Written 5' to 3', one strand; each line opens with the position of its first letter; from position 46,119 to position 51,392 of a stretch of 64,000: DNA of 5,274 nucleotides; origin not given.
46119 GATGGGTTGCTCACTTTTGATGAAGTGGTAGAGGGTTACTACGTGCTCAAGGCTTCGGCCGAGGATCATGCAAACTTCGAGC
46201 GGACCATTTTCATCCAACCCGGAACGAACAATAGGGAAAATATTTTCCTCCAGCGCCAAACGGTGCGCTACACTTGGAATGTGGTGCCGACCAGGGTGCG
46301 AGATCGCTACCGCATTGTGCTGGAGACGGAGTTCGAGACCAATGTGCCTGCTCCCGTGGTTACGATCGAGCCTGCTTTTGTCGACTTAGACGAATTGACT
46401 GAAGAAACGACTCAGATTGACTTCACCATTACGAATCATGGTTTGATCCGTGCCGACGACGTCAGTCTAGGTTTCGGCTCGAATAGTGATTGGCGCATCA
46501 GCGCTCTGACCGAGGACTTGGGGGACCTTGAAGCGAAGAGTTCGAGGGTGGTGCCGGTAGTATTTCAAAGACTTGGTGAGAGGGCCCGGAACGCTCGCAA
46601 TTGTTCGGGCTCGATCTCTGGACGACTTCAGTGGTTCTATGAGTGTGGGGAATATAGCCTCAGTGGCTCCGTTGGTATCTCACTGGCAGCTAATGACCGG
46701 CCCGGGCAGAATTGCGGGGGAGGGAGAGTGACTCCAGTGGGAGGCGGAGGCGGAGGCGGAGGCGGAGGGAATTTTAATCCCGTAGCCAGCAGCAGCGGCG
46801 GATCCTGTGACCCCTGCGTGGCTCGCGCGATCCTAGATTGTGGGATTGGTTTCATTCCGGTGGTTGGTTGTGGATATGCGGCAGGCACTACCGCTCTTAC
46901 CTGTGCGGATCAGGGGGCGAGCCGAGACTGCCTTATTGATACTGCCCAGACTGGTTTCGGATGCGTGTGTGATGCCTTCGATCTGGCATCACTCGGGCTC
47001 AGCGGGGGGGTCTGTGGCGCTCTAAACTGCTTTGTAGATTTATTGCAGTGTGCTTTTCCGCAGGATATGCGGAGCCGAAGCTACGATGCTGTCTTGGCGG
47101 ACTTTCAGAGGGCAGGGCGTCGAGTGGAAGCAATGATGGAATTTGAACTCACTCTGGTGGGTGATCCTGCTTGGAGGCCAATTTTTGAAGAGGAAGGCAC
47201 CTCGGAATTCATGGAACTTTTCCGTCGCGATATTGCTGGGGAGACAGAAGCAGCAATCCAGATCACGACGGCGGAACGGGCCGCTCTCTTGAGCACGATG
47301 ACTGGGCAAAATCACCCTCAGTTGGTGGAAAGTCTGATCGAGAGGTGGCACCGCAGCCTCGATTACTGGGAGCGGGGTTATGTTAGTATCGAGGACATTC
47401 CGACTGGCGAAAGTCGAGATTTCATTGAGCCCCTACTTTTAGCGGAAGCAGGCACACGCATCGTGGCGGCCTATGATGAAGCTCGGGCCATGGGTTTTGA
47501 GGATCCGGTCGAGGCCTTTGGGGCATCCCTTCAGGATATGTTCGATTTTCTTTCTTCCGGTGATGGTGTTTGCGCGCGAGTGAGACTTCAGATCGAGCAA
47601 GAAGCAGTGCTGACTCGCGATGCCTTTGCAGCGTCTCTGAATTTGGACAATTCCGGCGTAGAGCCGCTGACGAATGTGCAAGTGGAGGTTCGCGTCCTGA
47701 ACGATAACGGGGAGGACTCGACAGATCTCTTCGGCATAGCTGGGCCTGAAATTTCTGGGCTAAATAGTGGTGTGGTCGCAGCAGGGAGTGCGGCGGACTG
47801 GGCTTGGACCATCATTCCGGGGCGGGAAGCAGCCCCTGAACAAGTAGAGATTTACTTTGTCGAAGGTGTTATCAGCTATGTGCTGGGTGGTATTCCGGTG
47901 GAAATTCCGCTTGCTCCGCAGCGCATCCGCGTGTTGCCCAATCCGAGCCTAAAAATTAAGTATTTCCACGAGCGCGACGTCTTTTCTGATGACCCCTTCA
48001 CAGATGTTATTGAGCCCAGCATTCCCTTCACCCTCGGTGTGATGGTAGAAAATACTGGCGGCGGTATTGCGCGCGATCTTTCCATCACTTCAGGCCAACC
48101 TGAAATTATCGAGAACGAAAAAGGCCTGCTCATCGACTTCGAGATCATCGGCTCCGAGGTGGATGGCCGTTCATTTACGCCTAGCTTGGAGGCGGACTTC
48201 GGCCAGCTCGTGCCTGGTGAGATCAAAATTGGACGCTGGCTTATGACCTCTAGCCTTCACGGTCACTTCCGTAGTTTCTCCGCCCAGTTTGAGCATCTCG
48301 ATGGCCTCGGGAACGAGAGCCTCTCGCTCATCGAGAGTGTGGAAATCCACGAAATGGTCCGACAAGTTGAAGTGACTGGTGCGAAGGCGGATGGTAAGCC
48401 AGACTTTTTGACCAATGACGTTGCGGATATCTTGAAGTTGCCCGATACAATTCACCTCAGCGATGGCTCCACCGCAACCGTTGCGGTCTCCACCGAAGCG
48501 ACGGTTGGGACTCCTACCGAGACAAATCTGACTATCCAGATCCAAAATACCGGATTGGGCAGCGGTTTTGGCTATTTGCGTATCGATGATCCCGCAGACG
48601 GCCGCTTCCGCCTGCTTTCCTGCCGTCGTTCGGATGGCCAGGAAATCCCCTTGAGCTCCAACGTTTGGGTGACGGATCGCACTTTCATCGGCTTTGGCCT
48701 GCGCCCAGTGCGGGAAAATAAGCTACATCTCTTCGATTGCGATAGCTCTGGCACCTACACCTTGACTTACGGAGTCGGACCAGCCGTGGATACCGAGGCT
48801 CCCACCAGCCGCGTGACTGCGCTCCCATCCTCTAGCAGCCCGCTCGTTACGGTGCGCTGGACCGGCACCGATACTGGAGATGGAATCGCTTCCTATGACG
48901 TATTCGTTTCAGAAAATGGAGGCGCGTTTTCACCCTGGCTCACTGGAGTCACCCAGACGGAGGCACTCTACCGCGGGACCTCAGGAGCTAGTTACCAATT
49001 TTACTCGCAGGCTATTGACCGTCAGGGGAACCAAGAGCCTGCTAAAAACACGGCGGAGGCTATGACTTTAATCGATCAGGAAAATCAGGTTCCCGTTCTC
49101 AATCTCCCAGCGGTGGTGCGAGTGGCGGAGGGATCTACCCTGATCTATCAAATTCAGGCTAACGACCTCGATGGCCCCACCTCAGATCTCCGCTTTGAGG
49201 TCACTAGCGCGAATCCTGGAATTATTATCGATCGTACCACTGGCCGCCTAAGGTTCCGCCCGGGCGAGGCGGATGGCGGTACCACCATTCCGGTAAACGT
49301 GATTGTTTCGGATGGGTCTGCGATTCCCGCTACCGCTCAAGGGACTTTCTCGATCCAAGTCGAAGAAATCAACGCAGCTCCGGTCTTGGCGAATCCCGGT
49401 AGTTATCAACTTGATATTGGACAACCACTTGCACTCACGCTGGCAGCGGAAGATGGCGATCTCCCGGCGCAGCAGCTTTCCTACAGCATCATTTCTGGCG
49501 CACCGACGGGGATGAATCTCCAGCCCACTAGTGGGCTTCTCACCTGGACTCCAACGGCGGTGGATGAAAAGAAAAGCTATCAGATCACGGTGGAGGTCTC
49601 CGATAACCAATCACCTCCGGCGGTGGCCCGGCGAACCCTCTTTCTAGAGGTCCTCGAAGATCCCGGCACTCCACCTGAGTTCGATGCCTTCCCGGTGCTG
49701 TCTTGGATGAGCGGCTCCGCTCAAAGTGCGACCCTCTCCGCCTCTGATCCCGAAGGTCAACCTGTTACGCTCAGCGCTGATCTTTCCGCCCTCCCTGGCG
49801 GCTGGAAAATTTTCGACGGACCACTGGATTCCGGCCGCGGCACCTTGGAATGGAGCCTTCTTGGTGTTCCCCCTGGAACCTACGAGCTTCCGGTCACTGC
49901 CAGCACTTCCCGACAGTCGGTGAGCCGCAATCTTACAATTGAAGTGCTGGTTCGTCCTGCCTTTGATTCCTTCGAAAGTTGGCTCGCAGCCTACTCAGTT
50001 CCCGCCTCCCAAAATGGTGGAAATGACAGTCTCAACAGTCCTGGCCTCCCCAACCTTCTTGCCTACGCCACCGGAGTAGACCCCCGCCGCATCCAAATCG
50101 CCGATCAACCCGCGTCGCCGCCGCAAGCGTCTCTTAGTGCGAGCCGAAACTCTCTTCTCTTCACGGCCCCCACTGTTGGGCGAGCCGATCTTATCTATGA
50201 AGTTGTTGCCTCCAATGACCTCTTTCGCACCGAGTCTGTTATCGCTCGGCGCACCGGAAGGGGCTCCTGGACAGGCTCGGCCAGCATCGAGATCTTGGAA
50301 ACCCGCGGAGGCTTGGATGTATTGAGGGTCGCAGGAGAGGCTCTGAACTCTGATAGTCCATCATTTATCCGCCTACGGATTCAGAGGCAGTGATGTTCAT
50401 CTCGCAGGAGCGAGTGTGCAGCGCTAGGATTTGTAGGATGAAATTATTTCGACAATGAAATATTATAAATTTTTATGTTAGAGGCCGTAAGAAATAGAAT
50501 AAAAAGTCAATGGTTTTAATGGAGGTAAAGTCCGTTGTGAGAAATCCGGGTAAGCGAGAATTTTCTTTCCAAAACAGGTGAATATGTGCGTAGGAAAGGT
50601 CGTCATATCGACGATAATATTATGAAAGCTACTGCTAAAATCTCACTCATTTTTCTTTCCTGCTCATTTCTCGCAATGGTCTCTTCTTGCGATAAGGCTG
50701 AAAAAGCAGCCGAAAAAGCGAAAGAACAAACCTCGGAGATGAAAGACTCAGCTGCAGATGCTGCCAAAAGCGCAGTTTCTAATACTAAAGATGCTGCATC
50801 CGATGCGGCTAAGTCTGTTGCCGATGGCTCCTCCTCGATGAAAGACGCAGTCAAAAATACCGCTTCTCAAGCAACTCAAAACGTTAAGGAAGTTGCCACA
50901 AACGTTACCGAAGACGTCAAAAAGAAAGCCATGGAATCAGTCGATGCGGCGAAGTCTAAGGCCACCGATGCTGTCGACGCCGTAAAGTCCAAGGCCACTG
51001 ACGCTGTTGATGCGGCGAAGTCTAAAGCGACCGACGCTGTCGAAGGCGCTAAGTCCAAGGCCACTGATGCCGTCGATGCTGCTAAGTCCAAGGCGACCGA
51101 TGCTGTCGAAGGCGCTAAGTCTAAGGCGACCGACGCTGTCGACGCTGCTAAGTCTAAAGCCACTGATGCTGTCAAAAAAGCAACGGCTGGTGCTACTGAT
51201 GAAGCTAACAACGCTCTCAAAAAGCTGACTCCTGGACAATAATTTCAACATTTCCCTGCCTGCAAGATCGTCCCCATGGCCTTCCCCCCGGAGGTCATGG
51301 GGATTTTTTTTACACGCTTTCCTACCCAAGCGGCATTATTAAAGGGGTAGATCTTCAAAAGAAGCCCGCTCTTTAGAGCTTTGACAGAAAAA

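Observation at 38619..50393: GC-rich 11.8-kb block: protease, glycine-rich secreted protein and a 3,123-aa surface protein as a candidate functional unit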

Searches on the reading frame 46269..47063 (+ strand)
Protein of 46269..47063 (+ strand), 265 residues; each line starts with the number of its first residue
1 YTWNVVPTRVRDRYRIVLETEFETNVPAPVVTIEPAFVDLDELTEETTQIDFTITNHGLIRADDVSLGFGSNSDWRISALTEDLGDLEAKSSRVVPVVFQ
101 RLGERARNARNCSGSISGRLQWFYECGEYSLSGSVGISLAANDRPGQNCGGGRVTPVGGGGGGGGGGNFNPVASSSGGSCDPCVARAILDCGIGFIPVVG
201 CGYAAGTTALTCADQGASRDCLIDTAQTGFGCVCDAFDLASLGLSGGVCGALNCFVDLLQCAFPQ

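Call 80: search_protein_families(library=pfam, proteins=[window:46269-47063:+], max_evalue=1)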
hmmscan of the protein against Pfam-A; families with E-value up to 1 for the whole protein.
seq(265 aa): 0 families
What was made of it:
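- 46602..47051 (+): Cys-rich, Gly-rich variable segment (14 Cys) containing the Gly10 run (46740-46769). Some orthologues carry an unrelated segment here. No Pfam hit (call 80).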

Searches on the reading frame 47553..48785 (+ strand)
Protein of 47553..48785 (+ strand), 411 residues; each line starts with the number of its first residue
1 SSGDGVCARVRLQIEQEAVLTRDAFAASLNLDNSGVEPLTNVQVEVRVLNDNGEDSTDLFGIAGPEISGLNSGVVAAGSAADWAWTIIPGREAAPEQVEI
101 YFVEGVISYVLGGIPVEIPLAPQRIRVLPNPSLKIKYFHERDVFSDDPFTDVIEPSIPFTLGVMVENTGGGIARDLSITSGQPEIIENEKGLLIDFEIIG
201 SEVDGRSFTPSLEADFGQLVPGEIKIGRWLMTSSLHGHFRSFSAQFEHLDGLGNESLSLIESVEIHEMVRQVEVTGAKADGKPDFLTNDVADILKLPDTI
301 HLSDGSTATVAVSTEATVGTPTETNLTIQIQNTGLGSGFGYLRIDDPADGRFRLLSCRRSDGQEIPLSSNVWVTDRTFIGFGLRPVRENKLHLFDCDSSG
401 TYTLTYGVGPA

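Call 34: find_homologous_proteins(query=window:47553-48785:+)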
Query seq(411 aa) (411 aa): 181 proteins with E <= 0.001 among 7884 candidates; the best 120 are listed.
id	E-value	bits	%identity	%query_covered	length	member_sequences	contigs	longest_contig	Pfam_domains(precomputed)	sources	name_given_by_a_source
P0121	5.3e-131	455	54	99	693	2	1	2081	-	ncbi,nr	ncbi:MAG: hypothetical protein N2438_14245, partial [Limisphaera sp.]|nr:hypothetical protein [Limis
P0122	9.3e-129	448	52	100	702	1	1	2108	-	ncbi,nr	ncbi:MAG TPA: hypothetical protein VE958_07415, partial [Bryobacteraceae bacterium]|nr:hypothetical 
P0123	3.9e-128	446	52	99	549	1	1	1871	-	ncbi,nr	ncbi:MAG TPA: hypothetical protein PKM43_24200, partial [Verrucomicrobiota bacterium]|nr:hypothetica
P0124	2.5e-127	443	51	100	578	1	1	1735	PF17892.8,PF17803.8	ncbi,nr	ncbi:MAG TPA: Ig-like domain-containing protein, partial [Candidatus Paceibacterota bacterium]|nr:Ig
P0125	1.6e-121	424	51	99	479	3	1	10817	-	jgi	-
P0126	6.1e-121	422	51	98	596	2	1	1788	-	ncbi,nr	ncbi:MAG: hypothetical protein H7A47_18365, partial [Verrucomicrobiales bacterium]|nr:hypothetical p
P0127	1.0e-114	402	50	97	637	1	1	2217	-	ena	-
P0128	5.6e-114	399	51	94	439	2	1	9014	-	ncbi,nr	ncbi:MAG: hypothetical protein NTW03_16050, partial [Verrucomicrobia bacterium]|nr:hypothetical prot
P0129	9.0e-112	392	49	98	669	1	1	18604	-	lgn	-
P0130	1.8e-111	391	37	89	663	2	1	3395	-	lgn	-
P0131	1.5e-110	388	48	98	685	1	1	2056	-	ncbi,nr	ncbi:MAG: hypothetical protein KAS23_11340, partial [Anaerohalosphaera sp.]|nr:hypothetical protein 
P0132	3.8e-110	387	47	94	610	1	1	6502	-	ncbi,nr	ncbi:MAG: hypothetical protein N3G20_03760 [Verrucomicrobiae bacterium]|nr:hypothetical protein [Ver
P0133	6.6e-110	386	46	99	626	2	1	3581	-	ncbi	-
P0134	2.8e-108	381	48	94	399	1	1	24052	-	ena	-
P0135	1.7e-106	375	47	98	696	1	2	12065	PF02412.24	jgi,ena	-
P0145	1.6e-101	358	43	99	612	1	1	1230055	-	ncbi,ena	-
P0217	3.6e-63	232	37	99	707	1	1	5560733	PF00801.27,PF18911.7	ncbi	-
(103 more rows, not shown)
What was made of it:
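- Tried and rejected: A caveat on call 34.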

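Call 37: search_solved_structures(query=A2, max_evalue=1)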
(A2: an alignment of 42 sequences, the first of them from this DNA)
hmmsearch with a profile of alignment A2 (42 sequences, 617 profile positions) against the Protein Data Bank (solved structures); distinct sequences matched with E-value up to 1: 0.
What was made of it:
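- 47553..48785 (+): Highly conserved 411-aa all-beta core (aa 2178-2588). Its motifs include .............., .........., FEHLDG, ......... and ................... It is an unannotated module. No PDB match with a profile (call 37).
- Tried and rejected: A profile search against PDB sequences gave no hit (call 37).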

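Call 47: predict_structure(alignment_id=A2)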
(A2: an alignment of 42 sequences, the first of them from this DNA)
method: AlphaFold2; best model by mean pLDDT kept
length: 411 residues; sequences in the alignment: 42
mean_pLDDT: 91.3   pTM: 0.87
mean pLDDT of the five models: 91.3, 90.5, 89.6, 88.2, 86.8
residues with pLDDT >= 90: 309; 70-90: 84; 50-70: 14; < 50: 4
segments of 3 or more residues with pLDDT < 50: 1-3
pLDDT, mean of each block of 10 residues (from residue 1): 60 93 94 96 97 97 93 95 96 95 97 96 97 97 81 86 97 96 89 87 88 95 97 88 83 82 96 91 95 92 97 95 96 89 95 95 95 80 75 95 91 48
secondary structure, 60 per line:
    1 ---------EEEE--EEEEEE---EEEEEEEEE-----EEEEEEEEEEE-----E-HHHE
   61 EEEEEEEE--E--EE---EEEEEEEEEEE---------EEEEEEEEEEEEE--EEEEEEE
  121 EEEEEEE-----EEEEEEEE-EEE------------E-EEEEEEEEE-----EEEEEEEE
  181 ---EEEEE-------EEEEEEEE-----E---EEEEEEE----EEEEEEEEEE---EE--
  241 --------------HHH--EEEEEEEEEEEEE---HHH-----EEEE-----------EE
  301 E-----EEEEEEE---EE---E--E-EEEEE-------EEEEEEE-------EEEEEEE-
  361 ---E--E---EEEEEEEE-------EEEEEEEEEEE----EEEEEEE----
elements in order: E10-13 E16-21 E25-33 E39-49 E60-68 E79-89 E99-111 E114-127 E133-140 E142-144 E159-167 E173-180 E184-188 E196-203 E213-219 E224-233 E260-272 E284-287 E299-301 E307-313 E327-331 E339-345 E353-359 E371-378 E386-396 E401-407
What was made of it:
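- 47553..48785 (+): The AF2 model has pLDDT 91.3 and is all-beta (call 47).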

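Call 50: fold_search(model_id=the predicted structure, library=pdb)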
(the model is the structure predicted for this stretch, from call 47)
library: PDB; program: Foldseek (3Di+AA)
matches with E <= 10: 902; with E <= 0.001: 12
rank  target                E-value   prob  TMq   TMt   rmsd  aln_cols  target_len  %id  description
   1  3f84_A                8.5e-05  1.00  0.20  0.25  17.4       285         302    9  Structure of fusion complex of major pilin CfaB and major pilin CfaB of CFA/I pilus from ETEC E. coli (released 2009-08-11)
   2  6bqm                  1.1e-04  1.00  0.17  0.15  17.3       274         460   11  Secreted serine protease VesC from Vibrio cholerae (released 2018-11-28)
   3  3fcs_A                1.1e-04  1.00  0.18  0.09  20.1       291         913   10  Structure of complete ectodomain of integrin aIIBb3 (released 2009-01-20)
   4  3fcs_C                2.0e-04  1.00  0.21  0.11  18.6       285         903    9  Structure of complete ectodomain of integrin aIIBb3 (released 2009-01-20)
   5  5d6h_A                2.9e-04  1.00  0.15  0.25  17.4       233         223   11  Crystal structure of CsuC-CsuA/B chaperone-major subunit pre-assembly complex from Csu biofilm-mediating pili of Acine (released 2015-11-04)
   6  6avq_A                3.1e-04  0.80  0.17  0.08  22.4       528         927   10  The Therapeutic Antibody LM609 Selectively Inhibits Ligand Binding to Human alpha-V beta-3 Integrin via Steric Hindran (released 2017-11-01)
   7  7u06_A                4.0e-04  0.87  0.22  0.10  19.8       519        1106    8  Structure of the yeast TRAPPII-Rab11/Ypt32 complex in the closed/open state (composite structure) (released 2022-04-27)
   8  6fqa_A                4.2e-04  0.99  0.15  0.25  17.4       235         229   11  Crystal structure of the CsuC-CsuA/B chaperone-subunit preassembly complex of the archaic chaperone-usher Csu pili of  (released 2018-09-26)
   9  3f84_B                4.4e-04  0.97  0.18  0.23  16.9       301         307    7  Structure of fusion complex of major pilin CfaB and major pilin CfaB of CFA/I pilus from ETEC E. coli (released 2009-08-11)
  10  6fqa_C                5.7e-04  0.98  0.15  0.24  16.9       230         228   10  Crystal structure of the CsuC-CsuA/B chaperone-subunit preassembly complex of the archaic chaperone-usher Csu pili of  (released 2018-09-26)
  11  4nen_A                9.1e-04  0.51  0.16  0.07  25.0       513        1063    9  An internal ligand-bound, metastable state of a leukocyte integrin, aXb2 (released 2014-01-15)
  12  7ohi_A                9.5e-04  0.99  0.18  0.28  17.3       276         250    8  FCHO1-peptide-AP2 alpha ear complex (released 2022-06-01)
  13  4j4p_B                1.4e-03  0.35  0.13  0.15  18.8       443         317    8  The complex of human IgE-Fc with two bound Fab fragments (released 2014-03-12)
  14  8oxw_A                1.7e-03  1.00  0.19  0.12  15.7       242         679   14  Transglutaminase 3 in complex with DH patient-derived Fab DH63-B02 (released 2023-10-18)
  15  5es4_C                1.8e-03  0.94  0.18  0.09  25.4       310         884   10  RE-REFINEMENT OF INTEGRIN ALPHAXBETA2 ECTODOMAIN IN THE CLOSED/BENT CONFORMATION (released 2016-03-02)
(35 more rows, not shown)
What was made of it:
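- On Chaperone-usher pilus: The Foldseek similarity of the core to pilins and chaperones is generic Ig-fold (TM<=0.22, call 50).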

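Call 82: find_encoding_contigs(protein=P0145, flank=8000, max_places=1)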
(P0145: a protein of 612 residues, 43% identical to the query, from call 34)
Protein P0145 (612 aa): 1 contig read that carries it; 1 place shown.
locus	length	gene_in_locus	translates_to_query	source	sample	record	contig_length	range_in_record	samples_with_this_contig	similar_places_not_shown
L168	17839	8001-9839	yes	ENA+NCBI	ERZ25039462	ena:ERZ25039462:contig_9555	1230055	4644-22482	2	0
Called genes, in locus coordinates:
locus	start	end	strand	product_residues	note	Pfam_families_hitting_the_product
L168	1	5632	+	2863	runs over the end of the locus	PF04151:PPC (weak), PF23623:GBD_IRG7_N (faint), PF00059:Lectin_C, PF04151:PPC, PF00059:Lectin_C, PF04151:PPC (weak), PF07705:CARDB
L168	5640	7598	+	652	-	PF07705:CARDB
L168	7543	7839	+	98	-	-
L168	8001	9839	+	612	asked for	-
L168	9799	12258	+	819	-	PF13205:Big_5 (faint), PF19078:Big_12 (faint), PF19077:Big_13 (weak), PF05345:He_PIG, PF18957:RibLong (faint)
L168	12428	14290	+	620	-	PF00654:Voltage_CLC, PF00571:CBS (weak)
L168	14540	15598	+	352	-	PF00180:Iso_dh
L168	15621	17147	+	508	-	PF02366:PMT (weak), PF13231:PMT_2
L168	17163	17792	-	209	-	PF00156:Pribosyltran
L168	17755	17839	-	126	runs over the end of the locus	PF08761:dUTPase_2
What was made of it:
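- Tried and rejected: Some of the short hits are pieces of split giant genes (call 82).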

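Call 83: find_encoding_contigs(protein=P0217, flank=8000, max_places=1)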
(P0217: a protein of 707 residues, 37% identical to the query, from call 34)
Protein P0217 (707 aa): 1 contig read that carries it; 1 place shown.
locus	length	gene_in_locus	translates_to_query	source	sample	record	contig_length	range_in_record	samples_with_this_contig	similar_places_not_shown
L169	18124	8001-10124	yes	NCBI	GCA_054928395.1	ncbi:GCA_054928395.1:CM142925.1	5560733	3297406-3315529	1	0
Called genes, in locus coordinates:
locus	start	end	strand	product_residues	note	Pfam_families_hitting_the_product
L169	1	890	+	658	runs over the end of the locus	-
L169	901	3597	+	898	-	PF05345:He_PIG (weak), PF00082:Peptidase_S8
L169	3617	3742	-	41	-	-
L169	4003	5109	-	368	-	-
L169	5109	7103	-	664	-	PF01654:Cyt_bd_oxida_I, PF13442:Cytochrome_CBB3 (weak), PF14495:Cytochrom_C550 (faint), PF22113:Mtrc-MtrF_II-IV_dom (faint), PF00034:Cytochrom_C (faint), PF13442:Cytochrome_CBB3 (weak)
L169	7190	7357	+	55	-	-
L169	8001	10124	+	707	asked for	PF00801:PKD, PF18911:PKD_4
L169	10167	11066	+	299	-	PF01841:Transglut_core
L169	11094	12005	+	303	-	PF00581:Rhodanese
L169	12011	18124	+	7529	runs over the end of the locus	PF05048:NosD, PF13229:Beta_helix, PF13229:Beta_helix, PF05048:NosD, PF13229:Beta_helix, PF28492:Beta_helix_4, PF13229:Beta_helix, PF28492:Beta_helix_4, +23 more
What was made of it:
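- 47553..48785 (+): The module also occurs in giants with other N-termini and in a 707-aa PKD protein (calls 82, 83).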

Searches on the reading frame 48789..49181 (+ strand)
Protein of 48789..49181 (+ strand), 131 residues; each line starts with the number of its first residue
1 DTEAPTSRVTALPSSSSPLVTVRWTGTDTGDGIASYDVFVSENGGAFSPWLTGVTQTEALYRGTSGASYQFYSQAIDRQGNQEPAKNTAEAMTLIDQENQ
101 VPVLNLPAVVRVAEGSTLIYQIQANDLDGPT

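Call 80: search_protein_families(library=pfam, proteins=[window:48789-49181:+], max_evalue=1)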
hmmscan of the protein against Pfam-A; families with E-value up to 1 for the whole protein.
seq(131 aa): 3 families
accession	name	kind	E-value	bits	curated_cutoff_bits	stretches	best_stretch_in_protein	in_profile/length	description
PF00041.27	fn3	-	0.0033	18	25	1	4-87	2-80/84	Fibronectin type III domain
PF14292.12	SusE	-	0.0054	17.3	25.2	1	13-50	28-66/106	SusE outer membrane protein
PF23498.1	MgtT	-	0.28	11.1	27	1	13-32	6-25/34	MgtT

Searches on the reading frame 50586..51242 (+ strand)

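Call 7: search_protein_families(library=pfam, proteins=[window:50586-51242:+], max_evalue=0.01)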
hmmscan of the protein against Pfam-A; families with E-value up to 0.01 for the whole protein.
window:50586-51242:+ (218 aa): 1 family
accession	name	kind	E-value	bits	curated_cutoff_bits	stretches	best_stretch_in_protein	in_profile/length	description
PF01442.23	Apolipoprotein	-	1.8e-09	38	90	1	33-209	4-180/190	Apolipoprotein A1/A4/E domain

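Call 8: search_protein_families(library=ncbifam, proteins=[window:50586-51242:+], max_evalue=0.01)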
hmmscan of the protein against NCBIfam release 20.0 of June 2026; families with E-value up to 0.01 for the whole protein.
window:50586-51242:+ (218 aa): 5 families
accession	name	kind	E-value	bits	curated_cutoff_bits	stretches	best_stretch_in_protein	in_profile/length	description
NF040480.1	CGLAU_01105_fam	hypoth_equivalog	7.2e-06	26.3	45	1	38-162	21-148/179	CGLAU_01105 family protein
NF047840.1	lipo_Ag473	exception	1.8e-05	25.5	100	1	95-207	20-135/136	Ag473 family lipoprotein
NF004411.0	PRK05759.1-2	equivalog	0.00034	20.7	131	1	129-213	32-115/156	F0F1 ATP synthase subunit B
NF047516.1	LA_3659_fam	equivalog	0.0062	16.2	36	1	94-214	102-220/221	LA_3659 family protein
NF047514.1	SpiroCoCo_N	equivalog_domain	0.0062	16.2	75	1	94-214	102-220/221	SpiroCoCo family coiled-coil protein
